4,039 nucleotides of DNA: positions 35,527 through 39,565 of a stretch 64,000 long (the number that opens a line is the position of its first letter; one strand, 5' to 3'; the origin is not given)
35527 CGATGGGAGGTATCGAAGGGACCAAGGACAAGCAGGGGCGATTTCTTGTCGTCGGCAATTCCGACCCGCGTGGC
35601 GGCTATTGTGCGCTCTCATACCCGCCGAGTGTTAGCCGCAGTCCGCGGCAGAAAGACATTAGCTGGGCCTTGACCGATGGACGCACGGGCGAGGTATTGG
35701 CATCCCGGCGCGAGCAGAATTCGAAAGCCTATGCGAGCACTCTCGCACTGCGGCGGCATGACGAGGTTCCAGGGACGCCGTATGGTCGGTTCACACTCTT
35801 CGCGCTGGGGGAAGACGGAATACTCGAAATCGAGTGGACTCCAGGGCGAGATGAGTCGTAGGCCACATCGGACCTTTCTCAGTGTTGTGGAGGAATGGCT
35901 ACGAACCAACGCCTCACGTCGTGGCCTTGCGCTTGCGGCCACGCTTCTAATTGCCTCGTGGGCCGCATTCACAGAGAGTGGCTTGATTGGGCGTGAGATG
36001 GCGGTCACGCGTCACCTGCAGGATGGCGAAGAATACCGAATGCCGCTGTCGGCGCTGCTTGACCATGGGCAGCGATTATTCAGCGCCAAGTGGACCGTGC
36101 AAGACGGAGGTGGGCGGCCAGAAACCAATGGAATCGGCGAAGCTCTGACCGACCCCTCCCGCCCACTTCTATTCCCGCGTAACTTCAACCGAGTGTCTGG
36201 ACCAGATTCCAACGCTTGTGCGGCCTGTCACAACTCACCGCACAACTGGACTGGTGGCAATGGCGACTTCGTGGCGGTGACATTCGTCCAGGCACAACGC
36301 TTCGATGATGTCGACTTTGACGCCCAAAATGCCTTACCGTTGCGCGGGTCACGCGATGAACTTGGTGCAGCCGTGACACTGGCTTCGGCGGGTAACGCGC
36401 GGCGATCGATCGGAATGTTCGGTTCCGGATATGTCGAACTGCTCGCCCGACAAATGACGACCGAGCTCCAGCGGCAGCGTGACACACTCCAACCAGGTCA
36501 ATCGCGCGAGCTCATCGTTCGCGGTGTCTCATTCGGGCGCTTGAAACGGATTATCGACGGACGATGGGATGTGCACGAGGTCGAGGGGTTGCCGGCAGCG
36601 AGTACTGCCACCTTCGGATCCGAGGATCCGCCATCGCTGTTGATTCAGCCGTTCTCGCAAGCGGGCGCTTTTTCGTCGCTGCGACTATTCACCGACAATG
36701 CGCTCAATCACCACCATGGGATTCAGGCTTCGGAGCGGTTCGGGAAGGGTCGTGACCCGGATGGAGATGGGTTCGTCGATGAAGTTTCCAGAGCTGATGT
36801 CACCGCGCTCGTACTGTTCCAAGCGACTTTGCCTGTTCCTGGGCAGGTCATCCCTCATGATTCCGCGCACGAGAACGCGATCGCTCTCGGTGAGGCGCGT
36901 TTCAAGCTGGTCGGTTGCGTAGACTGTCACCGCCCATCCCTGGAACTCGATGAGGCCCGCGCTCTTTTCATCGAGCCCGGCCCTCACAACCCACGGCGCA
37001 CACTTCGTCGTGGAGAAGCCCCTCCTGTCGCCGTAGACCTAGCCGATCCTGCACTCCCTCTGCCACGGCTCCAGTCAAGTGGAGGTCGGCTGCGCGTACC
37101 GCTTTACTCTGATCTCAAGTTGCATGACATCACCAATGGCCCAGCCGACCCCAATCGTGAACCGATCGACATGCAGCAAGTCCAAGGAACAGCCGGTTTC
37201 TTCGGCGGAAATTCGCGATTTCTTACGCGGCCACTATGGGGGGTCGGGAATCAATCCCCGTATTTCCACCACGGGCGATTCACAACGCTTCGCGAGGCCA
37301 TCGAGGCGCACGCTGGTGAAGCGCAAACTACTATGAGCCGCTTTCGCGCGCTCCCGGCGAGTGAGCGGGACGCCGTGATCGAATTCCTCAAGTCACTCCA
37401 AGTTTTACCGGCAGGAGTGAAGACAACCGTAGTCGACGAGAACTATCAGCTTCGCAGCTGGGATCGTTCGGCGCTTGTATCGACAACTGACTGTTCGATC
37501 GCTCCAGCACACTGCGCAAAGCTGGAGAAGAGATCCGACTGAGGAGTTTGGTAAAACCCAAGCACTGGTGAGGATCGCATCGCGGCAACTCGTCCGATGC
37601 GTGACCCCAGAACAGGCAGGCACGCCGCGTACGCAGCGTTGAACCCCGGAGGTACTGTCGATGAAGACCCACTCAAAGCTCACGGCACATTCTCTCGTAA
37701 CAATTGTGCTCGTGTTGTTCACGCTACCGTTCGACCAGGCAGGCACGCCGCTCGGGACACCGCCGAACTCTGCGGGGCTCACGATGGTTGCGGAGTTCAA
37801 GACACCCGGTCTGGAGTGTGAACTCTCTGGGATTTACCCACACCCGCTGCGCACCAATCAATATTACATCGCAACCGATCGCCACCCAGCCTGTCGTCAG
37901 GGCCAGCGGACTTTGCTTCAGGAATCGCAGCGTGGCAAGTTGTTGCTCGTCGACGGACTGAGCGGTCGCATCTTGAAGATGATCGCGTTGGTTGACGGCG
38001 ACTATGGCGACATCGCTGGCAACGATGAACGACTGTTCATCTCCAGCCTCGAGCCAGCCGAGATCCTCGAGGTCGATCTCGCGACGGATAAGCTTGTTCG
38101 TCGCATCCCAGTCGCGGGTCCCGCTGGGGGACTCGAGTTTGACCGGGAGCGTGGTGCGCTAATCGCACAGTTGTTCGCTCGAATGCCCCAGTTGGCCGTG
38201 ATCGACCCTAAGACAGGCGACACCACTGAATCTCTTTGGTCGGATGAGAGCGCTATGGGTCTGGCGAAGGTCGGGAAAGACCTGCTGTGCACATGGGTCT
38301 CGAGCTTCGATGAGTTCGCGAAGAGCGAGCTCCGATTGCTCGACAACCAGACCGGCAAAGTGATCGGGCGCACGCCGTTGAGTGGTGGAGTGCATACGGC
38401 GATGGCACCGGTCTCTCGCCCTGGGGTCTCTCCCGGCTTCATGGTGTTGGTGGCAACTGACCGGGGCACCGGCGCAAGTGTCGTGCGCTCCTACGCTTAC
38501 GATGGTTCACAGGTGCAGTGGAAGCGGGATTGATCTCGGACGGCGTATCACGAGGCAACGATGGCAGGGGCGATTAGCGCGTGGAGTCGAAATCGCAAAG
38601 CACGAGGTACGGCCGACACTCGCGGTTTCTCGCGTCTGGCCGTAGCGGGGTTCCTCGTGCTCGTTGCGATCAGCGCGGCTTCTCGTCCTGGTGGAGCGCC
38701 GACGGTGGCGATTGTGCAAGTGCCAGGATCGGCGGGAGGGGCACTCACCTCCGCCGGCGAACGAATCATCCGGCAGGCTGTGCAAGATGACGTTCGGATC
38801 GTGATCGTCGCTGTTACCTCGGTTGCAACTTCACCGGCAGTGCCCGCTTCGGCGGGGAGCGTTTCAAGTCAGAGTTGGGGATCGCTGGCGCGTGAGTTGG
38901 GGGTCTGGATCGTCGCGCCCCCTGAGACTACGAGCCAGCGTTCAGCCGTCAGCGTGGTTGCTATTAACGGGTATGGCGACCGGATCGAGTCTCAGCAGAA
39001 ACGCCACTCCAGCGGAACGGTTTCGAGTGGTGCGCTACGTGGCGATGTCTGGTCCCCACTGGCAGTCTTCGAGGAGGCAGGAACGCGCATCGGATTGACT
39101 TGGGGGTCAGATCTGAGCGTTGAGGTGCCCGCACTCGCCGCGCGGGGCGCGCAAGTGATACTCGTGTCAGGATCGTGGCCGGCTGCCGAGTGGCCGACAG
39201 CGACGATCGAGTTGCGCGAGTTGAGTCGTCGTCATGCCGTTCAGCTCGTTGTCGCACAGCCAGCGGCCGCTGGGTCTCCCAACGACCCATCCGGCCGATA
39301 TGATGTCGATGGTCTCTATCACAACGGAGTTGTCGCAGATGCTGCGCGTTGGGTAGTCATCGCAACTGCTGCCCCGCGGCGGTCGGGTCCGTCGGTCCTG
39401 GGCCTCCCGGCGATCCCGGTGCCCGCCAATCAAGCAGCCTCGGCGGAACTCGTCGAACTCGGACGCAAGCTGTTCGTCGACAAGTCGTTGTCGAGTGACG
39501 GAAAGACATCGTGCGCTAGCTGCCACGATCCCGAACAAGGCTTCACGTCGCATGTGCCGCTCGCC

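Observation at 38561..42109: Internally duplicated (dead nitrilase-like + di-haem CCP/MauG) x2 polypeptide with four haem c sites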

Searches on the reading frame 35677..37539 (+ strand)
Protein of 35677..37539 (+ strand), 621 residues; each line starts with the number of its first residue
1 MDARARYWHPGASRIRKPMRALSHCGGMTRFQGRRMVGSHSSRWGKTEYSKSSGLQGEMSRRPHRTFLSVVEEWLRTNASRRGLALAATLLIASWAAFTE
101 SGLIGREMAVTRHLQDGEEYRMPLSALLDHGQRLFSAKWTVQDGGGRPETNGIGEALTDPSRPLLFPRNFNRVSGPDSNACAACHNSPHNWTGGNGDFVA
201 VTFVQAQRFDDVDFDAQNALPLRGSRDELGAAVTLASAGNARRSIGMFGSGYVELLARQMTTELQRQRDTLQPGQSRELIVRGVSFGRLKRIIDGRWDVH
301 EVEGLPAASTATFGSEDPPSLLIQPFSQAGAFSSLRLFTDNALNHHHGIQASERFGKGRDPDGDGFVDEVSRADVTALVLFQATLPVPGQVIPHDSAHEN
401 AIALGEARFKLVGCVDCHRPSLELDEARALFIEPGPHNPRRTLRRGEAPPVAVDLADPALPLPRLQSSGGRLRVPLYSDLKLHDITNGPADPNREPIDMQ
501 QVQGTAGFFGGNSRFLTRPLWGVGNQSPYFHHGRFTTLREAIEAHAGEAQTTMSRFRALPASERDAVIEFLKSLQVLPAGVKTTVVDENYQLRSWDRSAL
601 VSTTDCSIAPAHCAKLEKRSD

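Call 3: search_protein_families(library=pfam, proteins=[window:35677-37539:+], max_evalue=1)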
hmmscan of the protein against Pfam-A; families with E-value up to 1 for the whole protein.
window:35677-37539:+ (621 aa): 7 families
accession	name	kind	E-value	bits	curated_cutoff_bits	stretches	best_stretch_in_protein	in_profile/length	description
PF06537.16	DHOR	-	8.4e-14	51.3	22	1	477-574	408-499/499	Di-haem oxidoreductase, putative peroxidase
PF00034.26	Cytochrom_C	-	0.00041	22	21.3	0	517-574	27-89/90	Cytochrome c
PF13442.11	Cytochrome_CBB3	-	0.0088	16.8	27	0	537-571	32-68/68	Cytochrome C oxidase, cbb3-type, subunit III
PF03150.19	CCP_MauG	-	0.014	16.5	25.6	0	172-196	15-39/149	Di-haem cytochrome c peroxidase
PF14522.11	Cytochrome_C7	-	0.11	12.8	24.8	0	178-190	41-53/67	Cytochrome c7 and related cytochrome c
PF22113.1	Mtrc-MtrF_II-IV_dom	-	0.19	11.7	30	0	176-187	118-129/176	Outer membrane cytochrome MtrC/MtrF-like, domains II/IV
PF21419.2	RoxA-like_Cyt-c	-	0.2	11.7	26.7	1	516-542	3-29/39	RoxA-like, cytochrome c-like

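Call 4: search_protein_families(library=ncbifam, proteins=[window:35677-37539:+], max_evalue=1)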
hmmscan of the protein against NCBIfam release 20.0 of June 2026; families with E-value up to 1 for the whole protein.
window:35677-37539:+ (621 aa): 6 families
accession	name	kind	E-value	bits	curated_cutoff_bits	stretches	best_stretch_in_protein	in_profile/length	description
TIGR03791.1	TTQ_mauG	equivalog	0.00011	21.5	443.85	0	172-208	17-53/291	tryptophan tryptophylquinone biosynthesis enzyme MauG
TIGR03981.2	SAM_quin_mod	hypoth_equivalog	0.00048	19.1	340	1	512-546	325-359/411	His-Xaa-Ser system-associated MauG-like protein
TIGR04039.1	MXAN_0977_Heme2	hypoth_equivalog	0.0019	17.3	362.85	1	513-552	243-282/336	MbnH family di-heme enzyme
NF051462.1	RoxC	equivalog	0.022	12.9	900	1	500-544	638-682/812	putative rubber dioxygenase RoxC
NF052341.1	hydrazine_gamma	equivalog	0.12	11.2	625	0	520-574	286-339/339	hydrazine synthase subunit gamma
NF050034.1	RoxB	equivalog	0.18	10.2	900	1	514-544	480-510/652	rubber dioxygenase RoxB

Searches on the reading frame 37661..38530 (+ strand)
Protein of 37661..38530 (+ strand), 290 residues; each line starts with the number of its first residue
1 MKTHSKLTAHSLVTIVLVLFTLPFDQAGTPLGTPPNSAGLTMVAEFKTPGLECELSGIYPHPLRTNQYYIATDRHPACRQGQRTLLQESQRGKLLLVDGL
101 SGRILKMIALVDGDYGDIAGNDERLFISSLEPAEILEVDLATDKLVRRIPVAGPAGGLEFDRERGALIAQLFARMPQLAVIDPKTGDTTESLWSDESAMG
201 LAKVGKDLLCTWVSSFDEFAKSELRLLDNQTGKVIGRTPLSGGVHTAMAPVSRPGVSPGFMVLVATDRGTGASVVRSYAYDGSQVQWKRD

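Call 3: search_protein_families(library=pfam, proteins=[window:37661-38530:+], max_evalue=1)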
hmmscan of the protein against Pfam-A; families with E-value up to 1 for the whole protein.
window:37661-38530:+ (290 aa): 1 family
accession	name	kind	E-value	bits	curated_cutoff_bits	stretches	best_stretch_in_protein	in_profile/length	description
PF13360.13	PQQ_2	-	0.0074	16.4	27.6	1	119-269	30-179/233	Outer membrane protein assembly factor BamB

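Call 4: search_protein_families(library=ncbifam, proteins=[window:37661-38530:+], max_evalue=1)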
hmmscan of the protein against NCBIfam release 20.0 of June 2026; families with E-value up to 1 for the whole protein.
window:37661-38530:+ (290 aa): 3 families
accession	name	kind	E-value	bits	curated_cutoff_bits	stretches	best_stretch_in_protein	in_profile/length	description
NF052280.1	7_blade_YncE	equivalog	0.055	12.3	400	1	121-165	226-269/338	7-bladed beta-propeller protein YncE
TIGR03714.1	secA2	equivalog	0.078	11.2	930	1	221-248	305-332/762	accessory Sec system translocase SecA2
NF006630.0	PRK09200.1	subfamily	0.11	10.6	862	0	221-248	309-336/789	preprotein translocase subunit SecA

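Call 81: search_solved_structures(query=A5, max_evalue=1)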
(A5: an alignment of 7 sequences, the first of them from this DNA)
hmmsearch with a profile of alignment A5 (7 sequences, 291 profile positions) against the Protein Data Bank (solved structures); distinct sequences matched with E-value up to 1: 1.
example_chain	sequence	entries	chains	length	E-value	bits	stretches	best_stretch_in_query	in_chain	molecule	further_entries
3vgz_A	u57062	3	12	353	0.0023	20.3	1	86-192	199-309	Uncharacterized protein YncE | PQQ-dependent catabolism-associated beta-propeller protein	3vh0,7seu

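Call 82: search_protein_families(library=pfam, alignment_id=A5, max_evalue=1)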
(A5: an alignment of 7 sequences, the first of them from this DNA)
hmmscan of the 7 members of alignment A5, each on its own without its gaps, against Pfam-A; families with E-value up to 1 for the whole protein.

A. member 1, seq(290 aa): 1 family
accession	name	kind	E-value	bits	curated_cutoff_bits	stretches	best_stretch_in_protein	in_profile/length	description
PF13360.13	PQQ_2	-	0.0074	16.4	27.6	1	119-269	30-179/233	Outer membrane protein assembly factor BamB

B. families by the number of members that match (of 7 scanned): 6 families
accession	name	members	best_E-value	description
PF13360.13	PQQ_2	6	4.4e-07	Outer membrane protein assembly factor BamB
PF21959.2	DUF6923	2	0.12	Repeat of unknown function (DUF6923)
PF05096.18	Glu_cyclase_2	1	0.029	Glutamine cyclotransferase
PF15878.10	Frey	1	0.1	Protein Frey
PF18957.6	RibLong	1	0.15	Long Rib domain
PF22701.2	Mala_s_1-like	1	0.32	Mal s 1 allergenic protein-like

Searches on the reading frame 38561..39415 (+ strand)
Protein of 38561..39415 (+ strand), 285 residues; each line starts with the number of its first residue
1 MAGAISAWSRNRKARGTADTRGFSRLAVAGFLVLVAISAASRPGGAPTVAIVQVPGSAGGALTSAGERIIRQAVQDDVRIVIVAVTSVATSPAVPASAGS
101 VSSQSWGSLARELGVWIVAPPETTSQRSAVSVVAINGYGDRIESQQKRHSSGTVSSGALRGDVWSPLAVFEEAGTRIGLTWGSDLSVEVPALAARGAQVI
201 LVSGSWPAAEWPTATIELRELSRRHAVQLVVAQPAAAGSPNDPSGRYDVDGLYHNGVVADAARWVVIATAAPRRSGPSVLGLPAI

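Call 6: search_protein_families(library=pfam, proteins=[window:38561-39415:+], max_evalue=10)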
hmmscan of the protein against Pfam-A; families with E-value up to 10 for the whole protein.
window:38561-39415:+ (285 aa): 0 families

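Call 77: search_protein_families(library=ncbifam, proteins=[window:38561-39415:+], max_evalue=0.001)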
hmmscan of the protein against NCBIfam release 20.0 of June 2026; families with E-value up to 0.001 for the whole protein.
window:38561-39415:+ (285 aa): 0 families
